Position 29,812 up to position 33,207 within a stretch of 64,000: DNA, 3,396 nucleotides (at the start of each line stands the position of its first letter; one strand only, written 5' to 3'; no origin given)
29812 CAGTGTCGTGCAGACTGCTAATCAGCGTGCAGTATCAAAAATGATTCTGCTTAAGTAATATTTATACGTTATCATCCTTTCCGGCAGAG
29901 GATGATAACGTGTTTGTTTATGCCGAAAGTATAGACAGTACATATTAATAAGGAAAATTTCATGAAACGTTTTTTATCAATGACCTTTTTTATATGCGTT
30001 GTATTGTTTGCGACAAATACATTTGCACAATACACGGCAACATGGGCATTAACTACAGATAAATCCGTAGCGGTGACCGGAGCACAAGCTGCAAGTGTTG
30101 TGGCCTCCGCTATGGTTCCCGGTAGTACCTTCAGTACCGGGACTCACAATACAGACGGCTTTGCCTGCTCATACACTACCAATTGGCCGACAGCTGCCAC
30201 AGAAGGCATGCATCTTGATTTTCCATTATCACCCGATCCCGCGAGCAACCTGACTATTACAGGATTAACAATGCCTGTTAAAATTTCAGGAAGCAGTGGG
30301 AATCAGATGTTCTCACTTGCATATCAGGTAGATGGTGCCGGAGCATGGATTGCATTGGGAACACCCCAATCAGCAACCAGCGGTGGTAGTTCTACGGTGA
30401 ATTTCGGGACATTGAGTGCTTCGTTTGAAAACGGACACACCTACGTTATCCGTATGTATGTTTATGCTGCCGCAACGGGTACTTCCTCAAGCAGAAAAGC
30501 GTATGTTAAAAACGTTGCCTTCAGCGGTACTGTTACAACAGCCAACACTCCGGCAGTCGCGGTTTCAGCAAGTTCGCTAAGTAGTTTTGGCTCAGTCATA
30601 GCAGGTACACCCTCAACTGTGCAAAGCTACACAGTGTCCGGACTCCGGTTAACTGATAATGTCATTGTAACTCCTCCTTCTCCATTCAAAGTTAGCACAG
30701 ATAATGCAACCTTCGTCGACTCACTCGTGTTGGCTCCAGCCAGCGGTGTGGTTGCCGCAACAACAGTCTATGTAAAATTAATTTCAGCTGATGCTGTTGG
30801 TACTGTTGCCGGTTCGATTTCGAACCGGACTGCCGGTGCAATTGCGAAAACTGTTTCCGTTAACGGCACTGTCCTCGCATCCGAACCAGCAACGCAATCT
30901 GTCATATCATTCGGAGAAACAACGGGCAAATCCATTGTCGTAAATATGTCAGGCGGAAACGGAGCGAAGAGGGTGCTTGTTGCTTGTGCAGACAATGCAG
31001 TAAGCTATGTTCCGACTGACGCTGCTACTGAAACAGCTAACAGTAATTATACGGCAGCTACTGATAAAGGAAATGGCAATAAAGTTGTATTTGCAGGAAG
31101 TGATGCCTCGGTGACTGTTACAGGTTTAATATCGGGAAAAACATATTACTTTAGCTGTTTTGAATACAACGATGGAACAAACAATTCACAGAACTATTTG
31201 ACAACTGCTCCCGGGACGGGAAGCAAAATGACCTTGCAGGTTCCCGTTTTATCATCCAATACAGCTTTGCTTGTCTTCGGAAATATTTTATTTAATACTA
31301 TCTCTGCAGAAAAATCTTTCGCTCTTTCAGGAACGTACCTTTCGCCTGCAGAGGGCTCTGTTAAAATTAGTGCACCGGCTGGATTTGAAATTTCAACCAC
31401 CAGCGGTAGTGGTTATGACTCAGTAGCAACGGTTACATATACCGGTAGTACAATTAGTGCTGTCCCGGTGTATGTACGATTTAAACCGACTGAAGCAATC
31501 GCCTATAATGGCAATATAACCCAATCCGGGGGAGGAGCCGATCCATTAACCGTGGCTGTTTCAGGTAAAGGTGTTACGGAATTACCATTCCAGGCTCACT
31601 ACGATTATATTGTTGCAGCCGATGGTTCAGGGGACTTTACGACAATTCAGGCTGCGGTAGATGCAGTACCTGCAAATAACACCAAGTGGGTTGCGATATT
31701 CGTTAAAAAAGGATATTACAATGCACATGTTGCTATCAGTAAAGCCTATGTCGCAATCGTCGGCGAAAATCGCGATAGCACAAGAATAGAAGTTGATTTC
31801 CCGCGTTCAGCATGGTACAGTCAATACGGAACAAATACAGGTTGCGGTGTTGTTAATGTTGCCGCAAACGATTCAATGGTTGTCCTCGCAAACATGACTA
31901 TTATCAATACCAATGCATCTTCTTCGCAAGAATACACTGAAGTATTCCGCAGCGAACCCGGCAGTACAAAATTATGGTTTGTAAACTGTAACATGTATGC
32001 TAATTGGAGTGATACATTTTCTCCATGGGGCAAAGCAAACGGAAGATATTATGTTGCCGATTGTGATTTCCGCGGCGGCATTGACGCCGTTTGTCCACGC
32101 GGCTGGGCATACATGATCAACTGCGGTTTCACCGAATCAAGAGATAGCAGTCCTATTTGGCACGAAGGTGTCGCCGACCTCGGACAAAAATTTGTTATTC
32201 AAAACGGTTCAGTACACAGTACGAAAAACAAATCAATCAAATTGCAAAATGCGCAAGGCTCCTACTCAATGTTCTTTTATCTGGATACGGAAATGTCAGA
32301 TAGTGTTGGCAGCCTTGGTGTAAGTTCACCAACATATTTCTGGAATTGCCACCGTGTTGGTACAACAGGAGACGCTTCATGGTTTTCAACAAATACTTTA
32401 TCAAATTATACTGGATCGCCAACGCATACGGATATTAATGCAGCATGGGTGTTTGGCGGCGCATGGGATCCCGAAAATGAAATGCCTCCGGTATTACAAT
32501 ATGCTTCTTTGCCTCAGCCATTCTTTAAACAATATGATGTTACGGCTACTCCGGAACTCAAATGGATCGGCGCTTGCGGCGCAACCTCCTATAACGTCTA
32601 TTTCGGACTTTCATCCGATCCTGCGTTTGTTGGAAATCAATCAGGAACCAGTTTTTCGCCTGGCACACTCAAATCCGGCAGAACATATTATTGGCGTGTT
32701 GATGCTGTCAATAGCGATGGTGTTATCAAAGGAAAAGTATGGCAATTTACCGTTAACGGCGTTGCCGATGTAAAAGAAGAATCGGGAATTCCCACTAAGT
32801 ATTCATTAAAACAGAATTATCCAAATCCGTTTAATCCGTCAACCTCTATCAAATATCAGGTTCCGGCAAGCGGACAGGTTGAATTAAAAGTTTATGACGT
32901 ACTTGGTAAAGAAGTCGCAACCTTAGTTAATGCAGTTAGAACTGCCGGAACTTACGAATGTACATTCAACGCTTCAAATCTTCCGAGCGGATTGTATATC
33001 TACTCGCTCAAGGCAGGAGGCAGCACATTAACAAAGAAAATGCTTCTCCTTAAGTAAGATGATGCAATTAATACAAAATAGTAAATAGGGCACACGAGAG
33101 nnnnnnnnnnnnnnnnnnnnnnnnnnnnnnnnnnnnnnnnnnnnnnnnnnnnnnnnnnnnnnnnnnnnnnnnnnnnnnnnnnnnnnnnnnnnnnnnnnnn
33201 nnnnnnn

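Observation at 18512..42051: Sus-less, entirely T9SS-exported pectin-degradation island (10 enzymes plus one orphan tail, all on one strand)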

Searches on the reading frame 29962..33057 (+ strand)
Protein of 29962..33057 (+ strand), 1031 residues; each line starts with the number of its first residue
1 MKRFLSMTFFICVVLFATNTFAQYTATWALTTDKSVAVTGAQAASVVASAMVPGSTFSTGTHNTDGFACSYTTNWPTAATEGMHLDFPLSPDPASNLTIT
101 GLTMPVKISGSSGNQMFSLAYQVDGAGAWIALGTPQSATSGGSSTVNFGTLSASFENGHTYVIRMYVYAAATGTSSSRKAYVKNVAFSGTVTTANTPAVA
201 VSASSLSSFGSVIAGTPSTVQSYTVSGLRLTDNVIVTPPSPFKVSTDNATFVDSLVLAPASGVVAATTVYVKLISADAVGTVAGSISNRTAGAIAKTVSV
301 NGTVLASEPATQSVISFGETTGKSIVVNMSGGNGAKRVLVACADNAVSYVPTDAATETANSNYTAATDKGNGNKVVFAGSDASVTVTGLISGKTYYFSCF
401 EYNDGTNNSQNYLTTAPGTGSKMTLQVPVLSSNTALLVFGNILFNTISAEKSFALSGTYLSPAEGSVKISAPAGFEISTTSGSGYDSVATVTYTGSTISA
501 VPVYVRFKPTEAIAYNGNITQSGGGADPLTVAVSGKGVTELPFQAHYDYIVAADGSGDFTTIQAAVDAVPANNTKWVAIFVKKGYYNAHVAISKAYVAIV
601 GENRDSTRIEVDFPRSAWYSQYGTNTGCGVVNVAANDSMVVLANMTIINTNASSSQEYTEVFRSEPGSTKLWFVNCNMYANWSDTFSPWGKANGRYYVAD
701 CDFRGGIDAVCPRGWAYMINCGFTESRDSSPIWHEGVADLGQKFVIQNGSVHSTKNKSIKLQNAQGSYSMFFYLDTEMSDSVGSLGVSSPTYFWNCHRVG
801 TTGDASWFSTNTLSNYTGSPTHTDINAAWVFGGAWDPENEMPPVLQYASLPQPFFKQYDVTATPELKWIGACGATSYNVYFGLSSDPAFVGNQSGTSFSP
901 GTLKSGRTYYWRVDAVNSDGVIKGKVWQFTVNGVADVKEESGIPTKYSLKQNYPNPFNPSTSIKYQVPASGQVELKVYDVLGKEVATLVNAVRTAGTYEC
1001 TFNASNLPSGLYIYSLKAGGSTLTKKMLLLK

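Call 3: search_protein_families(library=pfam, proteins=[window:29962-33057:+], max_evalue=0.01)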
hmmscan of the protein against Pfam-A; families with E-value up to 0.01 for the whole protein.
window:29962-33057:+ (1031 aa): 4 families
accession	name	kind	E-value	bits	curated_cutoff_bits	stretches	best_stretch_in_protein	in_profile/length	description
PF01095.25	Pectinesterase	-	1.3e-16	60.6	27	1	549-728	2-170/298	Pectinesterase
PF18962.6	Por_Secre_tail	-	1.9e-11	44.5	27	1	953-1027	2-73/75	Secretion system C-terminal sorting domain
PF10179.15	NDNF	-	0.00088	19.8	27.3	1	369-415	76-122/127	Neuron-derived neurotrophic factor, first Fn(III) domain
PF13860.13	FlgD_ig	-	0.0062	16.9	27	0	969-1018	21-75/79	FlgD Ig-like domain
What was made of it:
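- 29962..33057 (+): Gene E: N-module + divergent CE8 pectinesterase-like beta-helix + CTD (1031 aa). PF01095 at 60.6 bits (cut-off 27), matching only profile positions 2-170 of 298 (call 3).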

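Call 17: find_related_loci(query=window:29962-33057:+, collection=genome_contigs, flank=10000)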
Query window:29962-33057:+ (1031 aa) in genome_contigs; peptide patterns used: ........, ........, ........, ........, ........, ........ (x = any residue, [..] = any of these).
75 stretches matched a pattern; 2 encode a relative of the query (tblastn E <= 1e-3); 2 distinct loci.
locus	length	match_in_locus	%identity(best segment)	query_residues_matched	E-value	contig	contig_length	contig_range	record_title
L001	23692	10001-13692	90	1-1031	0e+0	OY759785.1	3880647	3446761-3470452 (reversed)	MAG: Ignavibacteriaceae bacterium isolate e3da2468-0b18-4b5b-bfd4-73ebec91e4fc genome assembly, chromosome: 1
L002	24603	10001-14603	68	1-1031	0e+0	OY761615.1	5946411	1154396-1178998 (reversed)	MAG: Ignavibacteriaceae bacterium isolate 0c874fb2-9291-49ee-bde1-826c4484edf3 genome assembly, chromosome: 1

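Call 18: search_protein_families(library=ncbifam, proteins=[window:29962-33057:+], max_evalue=0.001)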
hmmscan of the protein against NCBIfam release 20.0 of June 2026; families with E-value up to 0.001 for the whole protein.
window:29962-33057:+ (1031 aa): 3 families
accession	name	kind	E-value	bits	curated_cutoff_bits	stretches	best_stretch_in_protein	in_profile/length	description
TIGR04183.1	Por_Secre_tail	domain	1.1e-11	44.6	23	1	953-1028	2-70/72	T9SS type A sorting domain-containing protein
NF038113.1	T9SSA_dep_M36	equivalog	1.5e-09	36.6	885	1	949-1029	792-868/869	T9SS-dependent M36 family metallopeptidase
NF052323.1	T9SSA_dep_M6i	equivalog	1.1e-08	33.5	600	1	952-1018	960-1026/1043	T9SS-dependent M6-like inactivated metalloprotease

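Call 52: search_protein_families(library=pfam, proteins=[L002:2548-3690:+, L002:4355-5101:+, L002:5202-5837:+, L002:6504-7361:-, L002:8428-9978:+, L002:13104-14606:+, L002:14741-16846:-, L002:16938-18860:-, L002:19589-20641:-, L002:21949-24039:-], max_evalue=0.00001)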
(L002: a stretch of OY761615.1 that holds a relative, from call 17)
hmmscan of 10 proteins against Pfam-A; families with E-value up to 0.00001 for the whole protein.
L002:2548-3690:+ (380 aa): 5 families
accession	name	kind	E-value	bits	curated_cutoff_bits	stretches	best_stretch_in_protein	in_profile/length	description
PF00266.25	Aminotran_5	-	4.9e-72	243.4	21.5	1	4-366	1-370/371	Aminotransferase class-V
PF00155.27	Aminotran_1_2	-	1.6e-09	37.9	19.7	1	45-214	41-232/361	Aminotransferase class I and II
PF01212.27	Beta_elim_lyase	-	2.4e-06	27.5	27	1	45-204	31-200/288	Beta-eliminating lyase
PF01053.26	Cys_Met_Meta_PP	-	5.3e-06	25.7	27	1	78-203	78-198/381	Cys/Met metabolism PLP-dependent enzyme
PF01041.23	DegT_DnrJ_EryC1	-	7.7e-06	25.8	19.8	0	92-184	65-152/360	DegT/DnrJ/EryC1/StrS aminotransferase family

L002:4355-5101:+ (248 aa): 2 families
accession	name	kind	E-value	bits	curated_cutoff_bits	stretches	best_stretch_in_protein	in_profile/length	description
PF02777.23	Sod_Fe_C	-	9.8e-40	135.2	20.9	1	139-242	1-101/102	Iron/manganese superoxide dismutases, C-terminal domain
PF00081.27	Sod_Fe_N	-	7e-29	100.6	27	1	49-132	1-82/82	Iron/manganese superoxide dismutases, alpha-hairpin domain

L002:5202-5837:+ (211 aa): 1 family
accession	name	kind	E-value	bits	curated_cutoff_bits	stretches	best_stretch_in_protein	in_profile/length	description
PF02190.22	LON_substr_bdg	-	9.4e-23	81.6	28.7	1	6-184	3-199/200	ATP-dependent protease La (LON) substrate-binding domain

L002:6504-7361:- (285 aa): 2 families
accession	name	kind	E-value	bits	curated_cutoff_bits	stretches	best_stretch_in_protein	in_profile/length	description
PF01734.28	Patatin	-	4.5e-21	76.4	27.7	1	8-172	1-188/191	Patatin-like phospholipase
PF19890.4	DUF6363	-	8.7e-21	74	26.4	1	213-283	4-74/75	Domain of unknown function (DUF6363)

L002:8428-9978:+ (516 aa): 2 families
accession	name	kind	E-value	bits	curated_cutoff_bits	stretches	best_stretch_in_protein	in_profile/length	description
PF07470.19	Glyco_hydro_88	-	3.2e-71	240.6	26.6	1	50-414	2-351/352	Glycosyl Hydrolase Family 88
PF18962.6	Por_Secre_tail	-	9.7e-09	35.8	27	1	438-513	2-74/75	Secretion system C-terminal sorting domain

L002:13104-14606:+ (500 aa): 3 families
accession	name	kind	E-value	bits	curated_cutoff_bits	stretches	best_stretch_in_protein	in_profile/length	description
PF22842.2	Pel9A-like_beta_helix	-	6.7e-26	91.5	25.2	1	130-287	148-322/370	Pel9A-like, right handed beta helix region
PF13229.12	Beta_helix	-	1.2e-09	38.5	25.9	1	104-236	25-148/158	Right handed beta helix region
PF18962.6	Por_Secre_tail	-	1.6e-09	38.4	27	1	422-496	2-73/75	Secretion system C-terminal sorting domain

L002:14741-16846:- (701 aa): 6 families
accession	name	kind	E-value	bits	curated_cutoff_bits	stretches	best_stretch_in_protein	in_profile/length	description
PF00015.26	MCPsignal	-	8e-57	192.3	34.6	1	455-639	1-171/172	Methyl-accepting chemotaxis protein (MCP) signalling domain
PF08269.17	dCache_2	-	2.5e-40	138.9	26.5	1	43-201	45-204/298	Cache domain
PF17200.10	sCache_2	-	7.5e-38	130.3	25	1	43-190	4-152/155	Single Cache domain 2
PF18947.5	HAMP_2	-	2.2e-23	82.4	24.3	1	327-391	1-65/67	HAMP domain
PF00672.30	HAMP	-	3.8e-12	46.8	25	1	211-262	1-52/53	HAMP domain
PF17201.10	Cache_3-Cache_2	-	1.1e-08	35.2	27.7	1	70-189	181-295/299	Cache 3/Cache 2 fusion domain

L002:16938-18860:- (640 aa): 3 families
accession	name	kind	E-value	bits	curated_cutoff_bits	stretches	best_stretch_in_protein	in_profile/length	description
PF00015.26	MCPsignal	-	1.4e-48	165.5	34.6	1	405-589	2-172/172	Methyl-accepting chemotaxis protein (MCP) signalling domain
PF00672.30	HAMP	-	5.4e-17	62.3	25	1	214-264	2-52/53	HAMP domain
PF12729.13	4HB_MCP_1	-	8.4e-10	38.9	27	1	8-189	2-181/181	Four helix bundle sensory module for signal transduction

L002:19589-20641:- (350 aa): 1 family
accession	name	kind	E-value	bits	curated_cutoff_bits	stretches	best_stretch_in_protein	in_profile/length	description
PF07396.17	Porin_O_P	-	2.1e-12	47.4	20.9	1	43-209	24-166/370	Phosphate-selective porin O and P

L002:21949-24039:- (696 aa): 7 families
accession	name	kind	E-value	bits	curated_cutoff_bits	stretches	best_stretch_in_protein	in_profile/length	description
PF13426.13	PAS_9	-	4.2e-25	88.5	27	1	342-444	1-102/103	PAS domain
PF02518.31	HATPase_c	-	9.3e-21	74.8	26.4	1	583-690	7-108/111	Histidine kinase-, DNA gyrase B-, and HSP90-like ATPase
PF00989.32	PAS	-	1.7e-18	67.1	22.6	1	338-443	7-113/113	PAS fold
PF00512.31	HisKA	-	1.6e-13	50.9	26.9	1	467-530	2-65/66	His Kinase A (phospho-acceptor) domain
PF08447.18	PAS_3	-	7.8e-12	45.7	25.6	1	355-439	2-88/89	PAS fold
PF08448.16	PAS_4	-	8.3e-11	42.5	23.1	1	341-447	4-109/110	PAS fold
PF13188.13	PAS_8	-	6.3e-08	32.7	21.8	0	334-383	3-49/65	PAS domain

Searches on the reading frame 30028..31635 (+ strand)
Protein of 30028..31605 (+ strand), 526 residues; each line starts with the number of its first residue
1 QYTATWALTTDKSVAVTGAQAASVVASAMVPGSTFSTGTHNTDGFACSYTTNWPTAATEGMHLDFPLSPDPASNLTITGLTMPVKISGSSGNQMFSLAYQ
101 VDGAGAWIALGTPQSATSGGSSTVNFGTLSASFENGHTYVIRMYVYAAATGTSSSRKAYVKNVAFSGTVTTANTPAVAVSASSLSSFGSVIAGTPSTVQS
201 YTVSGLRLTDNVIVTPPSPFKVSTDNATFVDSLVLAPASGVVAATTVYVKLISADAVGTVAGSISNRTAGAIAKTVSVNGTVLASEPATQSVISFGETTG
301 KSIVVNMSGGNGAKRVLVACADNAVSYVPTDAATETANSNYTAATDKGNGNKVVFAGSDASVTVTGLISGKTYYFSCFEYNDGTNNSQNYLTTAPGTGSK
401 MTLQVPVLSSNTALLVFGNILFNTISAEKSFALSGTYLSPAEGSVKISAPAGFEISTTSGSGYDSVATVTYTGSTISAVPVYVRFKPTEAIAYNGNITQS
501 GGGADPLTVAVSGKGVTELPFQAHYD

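Call 30: find_homologous_proteins(query=window:30028-31605:+, max_evalue=0.00001)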
Query window:30028-31605:+ (526 aa): 26 proteins with E <= 0.00001 among 8000 candidates.
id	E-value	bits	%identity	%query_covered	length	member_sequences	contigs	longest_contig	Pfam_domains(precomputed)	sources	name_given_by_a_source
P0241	8.1e-95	337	51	70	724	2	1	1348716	PF01095.26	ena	-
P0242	6.0e-81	291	49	65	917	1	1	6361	PF18962.8,PF16656.12,PF00544.26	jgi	jgi:pectate lyase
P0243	4.4e-66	242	62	32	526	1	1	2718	-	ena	-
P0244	5.7e-64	235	55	32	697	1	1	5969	PF17517.8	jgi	-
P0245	7.3e-50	188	39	25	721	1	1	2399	PF05345.19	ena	-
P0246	3.3e-41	160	31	67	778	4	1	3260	-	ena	-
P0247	3.8e-40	156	46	20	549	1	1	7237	PF22073.3,PF20009.5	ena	-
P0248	2.5e-38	150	33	59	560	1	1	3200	-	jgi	jgi:hypothetical protein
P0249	5.1e-33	133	34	64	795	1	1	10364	-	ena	-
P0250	6.4e-31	126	37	31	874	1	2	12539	-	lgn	-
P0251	1.1e-30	125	34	23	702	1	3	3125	PF23376.2,PF18962.8,PF00041.28,PF10179.16,PF16656.12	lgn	-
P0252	5.3e-30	123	31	69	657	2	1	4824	-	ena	-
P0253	1.6e-28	118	29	71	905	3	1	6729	PF25059.2,PF17964.8,PF00041.28,PF16656.12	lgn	-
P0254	1.7e-27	115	43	43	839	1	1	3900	PF18962.8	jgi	-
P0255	2.9e-22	97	42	19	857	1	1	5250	PF22073.3,PF00932.26,PF00041.28,PF16656.12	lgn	-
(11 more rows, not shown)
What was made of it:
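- Parts of the module are fused to PL1, CE8 and PL9 in other organisms (call 30).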

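Call 44: predict_structure(alignment_id=A3)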
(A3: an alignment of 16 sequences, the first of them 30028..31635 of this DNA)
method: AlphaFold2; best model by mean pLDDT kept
length: 536 residues; sequences in the alignment: 16
mean_pLDDT: 82.7   pTM: 0.44
mean pLDDT of the five models: 82.7, 78.0, 75.2, 74.6, 73.7
residues with pLDDT >= 90: 234; 70-90: 207; 50-70: 64; < 50: 31
segments of 3 or more residues with pLDDT < 50: 10-20, 38-43, 522-529, 533-536
pLDDT, mean of each block of 10 residues (from residue 1): 55 38 62 54 63 77 78 77 80 88 85 86 84 81 84 73 77 78 92 93 91 97 97 93 96 89 93 93 80 85 89 89 89 87 92 93 87 90 57 70 74 92 94 89 94 96 96 90 96 96 90 88 47 49
secondary structure, 60 per line:
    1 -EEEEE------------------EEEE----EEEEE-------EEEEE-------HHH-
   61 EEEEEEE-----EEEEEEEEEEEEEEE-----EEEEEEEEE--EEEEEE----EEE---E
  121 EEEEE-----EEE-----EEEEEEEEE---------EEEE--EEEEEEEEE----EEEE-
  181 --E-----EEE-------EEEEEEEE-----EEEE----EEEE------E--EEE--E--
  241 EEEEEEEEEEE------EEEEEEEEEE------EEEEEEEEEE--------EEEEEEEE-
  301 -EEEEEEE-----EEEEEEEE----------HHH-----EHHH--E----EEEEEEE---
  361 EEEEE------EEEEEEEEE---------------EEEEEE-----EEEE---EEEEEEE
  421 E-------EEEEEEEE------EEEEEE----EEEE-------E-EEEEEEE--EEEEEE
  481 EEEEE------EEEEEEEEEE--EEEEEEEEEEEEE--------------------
elements in order: E2-6 E25-28 E33-37 E45-49 E61-67 E73-87 E93-101 E104-109 E114-116 E120-125 E131-133 E139-147 E157-160 E163-171 E176-179 E189-191 E199-206 E212-215 E220-223 E233-235 E241-251 E258-267 E274-283 E292-299 E302-308 E314-321 E351-357 E361-365 E372-380 E396-401 E407-410 E414-421 E429-436 E443-448 E453-456 E466-472 E475-485 E492-501 E504-516

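Call 47: fold_search(model_id=the predicted structure, library=pdb)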
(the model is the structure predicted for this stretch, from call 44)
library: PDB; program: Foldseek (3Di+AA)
matches with E <= 10: 1914; with E <= 0.001: 232
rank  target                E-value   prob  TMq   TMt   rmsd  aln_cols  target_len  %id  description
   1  2v5y                  1.0e-13  1.00  0.18  0.17  21.0       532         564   10  Crystal structure of the receptor protein tyrosine phosphatase mu ectodomain (released 2007-09-11)
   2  7som_D                9.1e-13  1.00  0.18  0.09  17.5       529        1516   13  Ciliary C2 central pair apparatus isolated from Chlamydomonas reinhardtii (released 2022-04-13)
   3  9ijj_P                4.9e-12  1.00  0.18  0.17  19.0       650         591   10  In situ structure of the central apparatus in mouse sperm axoneme. (released 2025-06-04)
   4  9ijj_C                3.3e-11  1.00  0.19  0.12  17.5       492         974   10  In situ structure of the central apparatus in mouse sperm axoneme. (released 2025-06-04)
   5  9ijj_4G               6.2e-11  1.00  0.20  0.05  17.5       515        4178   11  In situ structure of the central apparatus in mouse sperm axoneme. (released 2025-06-04)
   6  7sqc_F1               1.0e-10  1.00  0.24  0.25  15.1       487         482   11  Ciliary C1 central pair apparatus isolated from Chlamydomonas reinhardtii (released 2022-04-13)
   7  9ijj_h                1.0e-10  1.00  0.19  0.10  17.5       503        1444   10  In situ structure of the central apparatus in mouse sperm axoneme. (released 2025-06-04)
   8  9ijj_O                1.0e-10  1.00  0.17  0.08  28.2       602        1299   10  In situ structure of the central apparatus in mouse sperm axoneme. (released 2025-06-04)
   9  9ijj_4I               1.3e-10  1.00  0.20  0.06  18.6       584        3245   10  In situ structure of the central apparatus in mouse sperm axoneme. (released 2025-06-04)
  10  9ijj_4H               1.4e-10  1.00  0.19  0.06  19.7       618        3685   10  In situ structure of the central apparatus in mouse sperm axoneme. (released 2025-06-04)
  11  7sqc_F0               1.5e-10  1.00  0.21  0.29  12.8       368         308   11  Ciliary C1 central pair apparatus isolated from Chlamydomonas reinhardtii (released 2022-04-13)
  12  7sqc_T1               2.4e-10  1.00  0.20  0.19  16.6       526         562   12  Ciliary C1 central pair apparatus isolated from Chlamydomonas reinhardtii (released 2022-04-13)
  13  8a1f_B                3.5e-10  1.00  0.18  0.24  20.4       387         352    7  Human PTPRK N-terminal domains MAM-Ig-FN1 (released 2023-03-15)
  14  8a1f_A                4.4e-10  1.00  0.18  0.24  20.3       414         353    8  Human PTPRK N-terminal domains MAM-Ig-FN1 (released 2023-03-15)
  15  7sqc_2B               4.4e-10  1.00  0.21  0.17  19.3       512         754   11  Ciliary C1 central pair apparatus isolated from Chlamydomonas reinhardtii (released 2022-04-13)
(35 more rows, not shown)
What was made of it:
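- N-module: the AF2 model (pLDDT 82.7) shows four beta-sandwich domains, and the best Foldseek matches are MAM-Ig-FN3 ectodomains (calls 44, 47).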
